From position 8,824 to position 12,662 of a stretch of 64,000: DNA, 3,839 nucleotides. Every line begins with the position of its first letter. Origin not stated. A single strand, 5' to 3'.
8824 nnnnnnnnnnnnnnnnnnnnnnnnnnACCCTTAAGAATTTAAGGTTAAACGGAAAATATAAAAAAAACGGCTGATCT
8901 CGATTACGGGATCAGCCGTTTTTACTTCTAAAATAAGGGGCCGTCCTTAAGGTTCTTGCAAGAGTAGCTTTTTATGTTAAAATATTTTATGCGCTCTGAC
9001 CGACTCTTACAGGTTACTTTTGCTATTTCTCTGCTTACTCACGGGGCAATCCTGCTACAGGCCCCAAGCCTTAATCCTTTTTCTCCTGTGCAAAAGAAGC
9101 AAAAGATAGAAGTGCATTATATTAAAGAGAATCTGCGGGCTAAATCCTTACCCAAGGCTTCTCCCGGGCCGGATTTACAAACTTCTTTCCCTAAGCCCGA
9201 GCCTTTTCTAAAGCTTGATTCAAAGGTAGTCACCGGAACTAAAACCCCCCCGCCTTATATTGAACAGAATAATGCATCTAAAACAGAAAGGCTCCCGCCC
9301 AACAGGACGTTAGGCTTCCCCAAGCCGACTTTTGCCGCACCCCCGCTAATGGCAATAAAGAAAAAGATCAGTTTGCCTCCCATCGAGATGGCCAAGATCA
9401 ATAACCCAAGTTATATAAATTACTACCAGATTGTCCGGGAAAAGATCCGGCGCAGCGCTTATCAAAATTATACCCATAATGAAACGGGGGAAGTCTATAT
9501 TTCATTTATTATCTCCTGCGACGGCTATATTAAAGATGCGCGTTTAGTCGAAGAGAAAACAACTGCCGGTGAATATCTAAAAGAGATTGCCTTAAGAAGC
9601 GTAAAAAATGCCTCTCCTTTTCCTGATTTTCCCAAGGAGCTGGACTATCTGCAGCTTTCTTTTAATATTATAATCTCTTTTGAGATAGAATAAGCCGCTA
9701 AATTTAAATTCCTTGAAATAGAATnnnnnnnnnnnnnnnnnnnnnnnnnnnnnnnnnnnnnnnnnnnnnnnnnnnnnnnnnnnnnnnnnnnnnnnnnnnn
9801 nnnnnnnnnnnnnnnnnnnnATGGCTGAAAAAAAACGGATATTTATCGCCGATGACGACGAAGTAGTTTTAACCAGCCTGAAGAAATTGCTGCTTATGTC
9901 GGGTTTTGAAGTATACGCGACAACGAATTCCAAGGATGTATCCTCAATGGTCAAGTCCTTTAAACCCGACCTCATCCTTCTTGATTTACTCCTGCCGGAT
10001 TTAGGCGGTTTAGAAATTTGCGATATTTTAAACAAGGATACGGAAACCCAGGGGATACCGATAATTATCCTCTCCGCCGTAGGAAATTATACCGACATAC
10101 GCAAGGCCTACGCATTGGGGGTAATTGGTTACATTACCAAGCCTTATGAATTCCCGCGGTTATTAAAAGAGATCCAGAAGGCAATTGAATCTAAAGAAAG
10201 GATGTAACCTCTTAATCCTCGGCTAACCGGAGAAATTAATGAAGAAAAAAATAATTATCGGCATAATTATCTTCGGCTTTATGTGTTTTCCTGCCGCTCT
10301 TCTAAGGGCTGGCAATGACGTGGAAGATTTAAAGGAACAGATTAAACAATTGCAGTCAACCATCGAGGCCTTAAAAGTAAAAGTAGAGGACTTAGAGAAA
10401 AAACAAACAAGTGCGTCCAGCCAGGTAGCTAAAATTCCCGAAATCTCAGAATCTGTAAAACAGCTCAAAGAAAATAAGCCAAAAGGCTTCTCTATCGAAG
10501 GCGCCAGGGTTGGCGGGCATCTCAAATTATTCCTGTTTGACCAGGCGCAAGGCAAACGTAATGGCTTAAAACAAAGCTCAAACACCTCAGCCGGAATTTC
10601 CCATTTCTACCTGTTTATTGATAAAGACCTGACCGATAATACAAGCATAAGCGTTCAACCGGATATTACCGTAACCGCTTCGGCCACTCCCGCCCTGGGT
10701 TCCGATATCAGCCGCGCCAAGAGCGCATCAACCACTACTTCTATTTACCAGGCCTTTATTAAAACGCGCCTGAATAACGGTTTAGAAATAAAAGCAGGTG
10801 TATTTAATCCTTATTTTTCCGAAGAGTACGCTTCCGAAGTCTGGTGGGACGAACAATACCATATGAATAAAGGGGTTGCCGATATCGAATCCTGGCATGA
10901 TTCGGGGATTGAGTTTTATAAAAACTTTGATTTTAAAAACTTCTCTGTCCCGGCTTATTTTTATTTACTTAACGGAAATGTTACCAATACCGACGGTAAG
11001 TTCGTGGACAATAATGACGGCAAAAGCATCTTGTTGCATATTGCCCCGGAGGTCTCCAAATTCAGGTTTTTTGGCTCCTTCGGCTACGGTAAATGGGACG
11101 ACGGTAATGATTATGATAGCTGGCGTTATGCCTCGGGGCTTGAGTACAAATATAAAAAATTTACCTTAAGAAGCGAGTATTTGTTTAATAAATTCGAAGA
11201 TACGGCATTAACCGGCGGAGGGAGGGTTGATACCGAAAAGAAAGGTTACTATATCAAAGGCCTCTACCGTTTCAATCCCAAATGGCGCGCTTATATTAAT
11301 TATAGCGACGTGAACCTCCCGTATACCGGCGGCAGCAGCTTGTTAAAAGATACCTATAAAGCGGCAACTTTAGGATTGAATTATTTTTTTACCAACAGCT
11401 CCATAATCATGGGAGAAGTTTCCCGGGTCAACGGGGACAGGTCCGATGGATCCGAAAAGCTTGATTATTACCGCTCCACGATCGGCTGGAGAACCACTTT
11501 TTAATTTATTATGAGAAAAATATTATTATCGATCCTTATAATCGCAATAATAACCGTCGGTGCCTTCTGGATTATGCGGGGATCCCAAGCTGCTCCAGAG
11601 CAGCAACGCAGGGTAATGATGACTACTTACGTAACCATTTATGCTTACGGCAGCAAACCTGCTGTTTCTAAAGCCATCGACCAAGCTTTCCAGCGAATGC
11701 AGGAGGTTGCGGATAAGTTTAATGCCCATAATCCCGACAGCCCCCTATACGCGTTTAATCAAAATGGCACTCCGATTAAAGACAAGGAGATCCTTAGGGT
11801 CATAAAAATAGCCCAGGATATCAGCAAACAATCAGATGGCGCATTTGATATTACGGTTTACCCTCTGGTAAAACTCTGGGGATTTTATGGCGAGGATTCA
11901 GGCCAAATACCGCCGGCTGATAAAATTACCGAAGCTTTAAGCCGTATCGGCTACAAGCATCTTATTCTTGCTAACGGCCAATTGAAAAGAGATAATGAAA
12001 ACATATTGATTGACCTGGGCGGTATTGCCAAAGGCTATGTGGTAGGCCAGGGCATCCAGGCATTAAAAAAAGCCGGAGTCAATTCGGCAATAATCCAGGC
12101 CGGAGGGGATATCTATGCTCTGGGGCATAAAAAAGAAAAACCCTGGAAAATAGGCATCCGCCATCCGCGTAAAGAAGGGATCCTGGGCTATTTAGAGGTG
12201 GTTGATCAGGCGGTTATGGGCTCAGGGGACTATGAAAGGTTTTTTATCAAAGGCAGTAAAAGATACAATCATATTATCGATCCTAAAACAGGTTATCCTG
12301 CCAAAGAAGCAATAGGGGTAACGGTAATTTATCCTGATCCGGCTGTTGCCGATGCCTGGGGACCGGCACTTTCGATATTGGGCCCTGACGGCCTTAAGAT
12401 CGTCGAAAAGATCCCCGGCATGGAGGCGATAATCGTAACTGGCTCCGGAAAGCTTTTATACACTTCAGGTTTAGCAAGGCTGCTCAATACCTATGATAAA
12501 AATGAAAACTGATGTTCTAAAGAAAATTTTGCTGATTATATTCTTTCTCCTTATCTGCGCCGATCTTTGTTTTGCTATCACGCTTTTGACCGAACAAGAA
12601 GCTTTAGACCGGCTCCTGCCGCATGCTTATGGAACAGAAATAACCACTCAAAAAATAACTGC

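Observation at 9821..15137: Extracytoplasmic ApbE + stand-alone FMN-binding protein wired to a HAMP histidine kinase and two CheY-like receivers: a candidate flavin-based periplasmic redox sensor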

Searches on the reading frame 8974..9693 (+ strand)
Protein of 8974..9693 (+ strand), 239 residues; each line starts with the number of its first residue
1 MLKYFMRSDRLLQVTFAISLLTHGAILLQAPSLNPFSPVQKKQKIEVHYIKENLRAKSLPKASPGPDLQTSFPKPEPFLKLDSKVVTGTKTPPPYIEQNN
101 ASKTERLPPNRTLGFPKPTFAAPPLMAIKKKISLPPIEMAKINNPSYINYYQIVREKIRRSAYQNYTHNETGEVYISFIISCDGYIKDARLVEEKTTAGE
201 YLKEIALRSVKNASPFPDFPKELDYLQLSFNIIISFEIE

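Call 3: search_protein_families(library=pfam, proteins=[window:8974-9693:+], max_evalue=0.01)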
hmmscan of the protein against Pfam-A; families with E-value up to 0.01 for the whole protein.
window:8974-9693:+ (239 aa): 2 families
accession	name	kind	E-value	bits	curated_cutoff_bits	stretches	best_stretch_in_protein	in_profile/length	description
PF03544.19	TonB_C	-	0.00036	21.4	24.6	1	169-237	13-78/79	Gram-negative bacterial TonB protein C-terminal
PF13103.11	TonB_2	-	0.0072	16.9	22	0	149-223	3-77/85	TonB C terminal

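Call 4: search_protein_families(library=ncbifam, proteins=[window:8974-9693:+], max_evalue=0.01)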
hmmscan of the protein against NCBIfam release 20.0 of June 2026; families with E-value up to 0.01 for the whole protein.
window:8974-9693:+ (239 aa): 1 family
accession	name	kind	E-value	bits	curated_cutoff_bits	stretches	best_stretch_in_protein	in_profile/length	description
TIGR01352.1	tonB_Cterm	subfamily_domain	2.3e-05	24.7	27.1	1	169-238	11-75/76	TonB family protein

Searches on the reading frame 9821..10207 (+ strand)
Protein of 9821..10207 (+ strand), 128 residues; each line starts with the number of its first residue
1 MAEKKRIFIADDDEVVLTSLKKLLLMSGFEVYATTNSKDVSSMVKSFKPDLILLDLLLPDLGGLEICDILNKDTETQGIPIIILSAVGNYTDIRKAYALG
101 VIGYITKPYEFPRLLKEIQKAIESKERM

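Call 3: search_protein_families(library=pfam, proteins=[window:9821-10207:+], max_evalue=0.01)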
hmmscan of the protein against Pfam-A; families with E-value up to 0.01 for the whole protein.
window:9821-10207:+ (128 aa): 1 family
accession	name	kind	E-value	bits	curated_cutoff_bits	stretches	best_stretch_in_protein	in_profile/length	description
PF00072.30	Response_reg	-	2.1e-24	86.2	30.2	1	7-118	1-110/111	Response regulator receiver domain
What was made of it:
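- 9821..10207 (+): RR1: single-domain CheY-like receiver, 128 aa, with no output domain. Pfam Response_reg 2e-24 (call 3).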

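Call 4: search_protein_families(library=ncbifam, proteins=[window:9821-10207:+], max_evalue=0.01)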
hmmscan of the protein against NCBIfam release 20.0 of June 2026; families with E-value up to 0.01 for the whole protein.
window:9821-10207:+ (128 aa): 99 families (the best 25 are shown)
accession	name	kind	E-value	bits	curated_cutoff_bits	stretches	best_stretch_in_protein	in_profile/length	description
TIGR02154.1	PhoB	equivalog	1.4e-21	76.8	296.2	1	4-120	2-118/226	phosphate regulon transcriptional regulator PhoB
NF045505.1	RR_RssB_Pseudo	equivalog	1.1e-18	67.5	700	1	5-123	6-123/394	two-component system response regulator RssB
NF040689.1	MtrAB_MtrA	equivalog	3.1e-18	65.9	300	1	7-124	1-115/219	MtrAB system response regulator MtrA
NF045944.1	ResRegRpaBCyano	equivalog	5.5e-18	65.2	330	1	9-119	2-109/229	response regulator transcription factor RpaB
NF045717.1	DVU0259_DivK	exception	1.7e-17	63.7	160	1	4-122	2-116/117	DVU0259 family response regulator domain-containing protein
NF007005.1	PRK09468.1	equivalog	2.2e-17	63.3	331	1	3-121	2-118/237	osmolarity response regulator transcription factor OmpR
NF007135.0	PRK09581.1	equivalog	5.2e-17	61.8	474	1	6-118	4-116/457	PleD family two-component system response regulator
NF007969.0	PRK10693.1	equivalog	8.7e-17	61.1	329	1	4-114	7-116/337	two-component system response regulator RssB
NF041733.1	resp_reg_CseB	equivalog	1.7e-16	60.3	350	1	6-121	2-114/228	two-component system response regulator CseB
NF006900.1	PRK09390.1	equivalog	2.1e-16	60.1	255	1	1-126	1-124/203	response regulator FixJ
NF053854.1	RespRegPhoBBctds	equivalog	1.2e-15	57.5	270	1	7-122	1-115/225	two-component system response regulator PhoB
NF040534.1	resp_reg_YycF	equivalog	1.6e-15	57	340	1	5-122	1-115/231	response regulator YycF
NF047793.1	ResRegPgtA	equivalog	5.3e-15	55.2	650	1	3-126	4-125/414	two-component system response regulator PgtA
TIGR02875.1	spore_0_A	equivalog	1.1e-14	54.4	200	1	4-123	2-123/262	sporulation transcription factor Spo0A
TIGR01818.1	ntrC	equivalog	1.4e-14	53.8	558.6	1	7-126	1-118/463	nitrogen regulation protein NR(I)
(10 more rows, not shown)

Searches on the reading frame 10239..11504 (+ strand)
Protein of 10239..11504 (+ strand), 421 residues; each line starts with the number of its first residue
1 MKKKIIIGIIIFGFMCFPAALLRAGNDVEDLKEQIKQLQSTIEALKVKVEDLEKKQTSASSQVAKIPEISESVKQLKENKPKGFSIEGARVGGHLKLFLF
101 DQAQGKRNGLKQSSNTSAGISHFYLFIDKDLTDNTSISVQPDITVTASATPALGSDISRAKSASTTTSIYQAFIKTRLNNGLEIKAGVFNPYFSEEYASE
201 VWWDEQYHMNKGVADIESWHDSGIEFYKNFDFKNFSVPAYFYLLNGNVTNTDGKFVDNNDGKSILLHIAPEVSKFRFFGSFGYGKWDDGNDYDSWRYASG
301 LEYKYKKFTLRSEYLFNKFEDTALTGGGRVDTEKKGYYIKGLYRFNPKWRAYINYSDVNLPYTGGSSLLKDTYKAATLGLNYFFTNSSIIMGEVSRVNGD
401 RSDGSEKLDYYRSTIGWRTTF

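Call 3: search_protein_families(library=pfam, proteins=[window:10239-11504:+], max_evalue=0.01)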
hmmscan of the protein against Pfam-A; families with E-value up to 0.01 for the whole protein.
window:10239-11504:+ (421 aa): 3 families
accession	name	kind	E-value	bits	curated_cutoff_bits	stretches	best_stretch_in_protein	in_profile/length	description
PF07396.17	Porin_O_P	-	9e-05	22.3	20.9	0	296-352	229-282/370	Phosphate-selective porin O and P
PF10046.14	BLOC1_2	-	0.0046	17.7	33.4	1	32-78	33-79/96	Biogenesis of lysosome-related organelles complex-1 subunit 2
PF04977.20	DivIC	-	0.0067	16.6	28.9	0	27-61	18-52/80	Septum formation initiator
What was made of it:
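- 10239..11504 (+): Outer-membrane beta-barrel with an N-terminal coiled coil, distantly OprO/OprP-like. It is an ancestral neighbour of ApbE-FMN_bind but dispensable in this clade. Weak Porin_O_P hit (call 3).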

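Call 4: search_protein_families(library=ncbifam, proteins=[window:10239-11504:+], max_evalue=0.01)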
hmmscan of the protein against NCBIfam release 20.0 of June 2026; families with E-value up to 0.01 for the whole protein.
window:10239-11504:+ (421 aa): 3 families
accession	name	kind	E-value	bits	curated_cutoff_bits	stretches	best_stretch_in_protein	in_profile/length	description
NF047515.1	SpiroCoCo_C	equivalog_domain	0.0011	18.2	125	1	26-78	173-225/313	SpiroCoCo family coiled-coil protein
NF045487.1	ASRP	equivalog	0.0034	16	300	1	26-78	118-170/593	archaea-specific SMC-related protein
TIGR04211.1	SH3_and_anchor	equivalog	0.0066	16.1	65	0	24-80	78-134/198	TIGR04211 family SH3 domain-containing protein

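Call 63: search_solved_structures(query=window:10239-11504:+, max_evalue=10)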
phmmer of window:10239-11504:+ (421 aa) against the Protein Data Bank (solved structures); distinct sequences matched with E-value up to 10: 6.
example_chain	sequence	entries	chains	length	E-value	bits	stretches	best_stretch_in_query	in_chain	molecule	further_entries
9e07_F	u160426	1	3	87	0.1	14.8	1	6-75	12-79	Sec-independent protein translocase protein TatA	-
7f6v_A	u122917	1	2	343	0.69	12.1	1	26-82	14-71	Ion channel TACAN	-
7n7p_A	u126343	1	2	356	0.73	12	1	26-82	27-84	Ion channel TACAN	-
7f3t_A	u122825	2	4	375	0.81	11.8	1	26-82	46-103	Transmembrane protein 120A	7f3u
2js5_A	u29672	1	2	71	1.4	11.1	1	27-87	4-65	Uncharacterized protein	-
4mu6_A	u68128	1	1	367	4.8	9.3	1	26-95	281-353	Kinectin 1 (Kinesin receptor)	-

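Call 66: search_solved_structures(query=A3, max_evalue=10)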
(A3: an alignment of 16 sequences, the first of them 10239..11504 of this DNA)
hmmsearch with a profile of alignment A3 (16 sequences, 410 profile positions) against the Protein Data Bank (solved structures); distinct sequences matched with E-value up to 10: 20.
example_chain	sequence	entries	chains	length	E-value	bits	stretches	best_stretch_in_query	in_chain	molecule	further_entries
10aw_A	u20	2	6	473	0.0011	20.9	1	5-125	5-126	50 kDa outer membrane protein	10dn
4rjx_A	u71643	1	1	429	0.013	17.3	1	291-390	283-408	Porin O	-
4rjw_A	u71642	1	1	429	0.017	17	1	291-390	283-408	Porin O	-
6m5y_A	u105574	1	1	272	0.25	13.1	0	151-175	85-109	Galectin-1,Galectin-1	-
2lxy_A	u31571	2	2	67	0.32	12.8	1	24-74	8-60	2-mercaptophenol-alpha3C | 4-mercaptophenol-alpha3C protein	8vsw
2o4v_A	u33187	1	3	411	0.32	12.7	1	291-341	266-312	Porin P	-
2mi7_A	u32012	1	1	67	0.36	12.6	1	28-74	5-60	de novo protein a3Y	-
1lq7_A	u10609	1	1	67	0.41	12.4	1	28-74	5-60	Alpha3W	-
7bqc_A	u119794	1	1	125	0.5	12.1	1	18-85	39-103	NF4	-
2m70_A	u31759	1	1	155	0.62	11.8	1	21-76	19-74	Poly(A)-binding protein 1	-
9iqs_B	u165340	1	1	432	0.75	11.5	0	7-64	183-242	Muscarinic acetylcholine receptor M4,Soluble cytochrome b562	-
4c47_A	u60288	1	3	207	1.1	10.9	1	25-70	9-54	INNER MEMBRANE LIPOPROTEIN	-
6psa_A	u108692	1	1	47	1.3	10.7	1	34-60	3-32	IQN17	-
2r3c_A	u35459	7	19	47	1.4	10.6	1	34-60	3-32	gp41 N-peptide | IQN17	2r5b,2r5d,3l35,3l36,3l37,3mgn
1czq_A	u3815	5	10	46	1.6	10.4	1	34-60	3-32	FUSION PROTEIN BETWEEN THE HYDROPHOBIC POCKET OF HIV GP41 AND GCN4-PIQI | FUSION PROTEIN BETWEEN THE HYDROPHOBIC POCKET OF HIV GP41 AND GENERAL CONTROL PROTEIN 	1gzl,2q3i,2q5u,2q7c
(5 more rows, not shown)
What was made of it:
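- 10239..11504 (+): The family profile against PDB gives OprO 0.013 and a 50 kDa OMP 1e-3 (call 66).
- Checked: A family profile weakly hits OprO (0.013) (call 66).
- The OprO/P-like porin suggests entry of an anionic solute (calls 3, 66).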

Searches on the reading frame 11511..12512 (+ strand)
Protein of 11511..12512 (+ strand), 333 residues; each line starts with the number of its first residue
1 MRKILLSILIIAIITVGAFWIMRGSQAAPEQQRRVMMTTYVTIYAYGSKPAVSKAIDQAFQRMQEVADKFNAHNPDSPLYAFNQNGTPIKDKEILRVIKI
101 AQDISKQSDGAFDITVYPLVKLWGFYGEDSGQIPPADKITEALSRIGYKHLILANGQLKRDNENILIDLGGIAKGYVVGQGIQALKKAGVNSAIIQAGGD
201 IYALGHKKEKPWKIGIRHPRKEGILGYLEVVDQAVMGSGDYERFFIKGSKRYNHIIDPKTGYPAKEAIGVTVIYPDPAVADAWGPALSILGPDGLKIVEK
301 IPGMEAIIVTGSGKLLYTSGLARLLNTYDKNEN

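Call 3: search_protein_families(library=pfam, proteins=[window:11511-12512:+], max_evalue=0.01)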
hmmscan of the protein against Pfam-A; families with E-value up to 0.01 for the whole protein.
window:11511-12512:+ (333 aa): 1 family
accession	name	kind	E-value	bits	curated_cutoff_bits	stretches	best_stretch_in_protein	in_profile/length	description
PF02424.20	ApbE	-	2.3e-81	273.7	25.6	1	37-308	1-266/266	ApbE family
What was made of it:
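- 11511..12512 (+): ApbE-type FAD:protein FMN transferase with an N-terminal hydrophobic export/anchor segment and no lipobox Cys. PF02424 2e-81 over the full profile (call 3).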

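Call 4: search_protein_families(library=ncbifam, proteins=[window:11511-12512:+], max_evalue=0.01)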
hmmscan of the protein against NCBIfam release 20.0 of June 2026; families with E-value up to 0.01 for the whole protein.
window:11511-12512:+ (333 aa): 2 families
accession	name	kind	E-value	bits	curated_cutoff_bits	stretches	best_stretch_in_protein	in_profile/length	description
NF007774.0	PRK10461.1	equivalog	4.6e-38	131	498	1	36-313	41-331/351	FAD:protein FMN transferase ApbE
NF003324.0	PRK04334.1-4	equivalog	0.0071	16.2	275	0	175-216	84-122/238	hypothetical protein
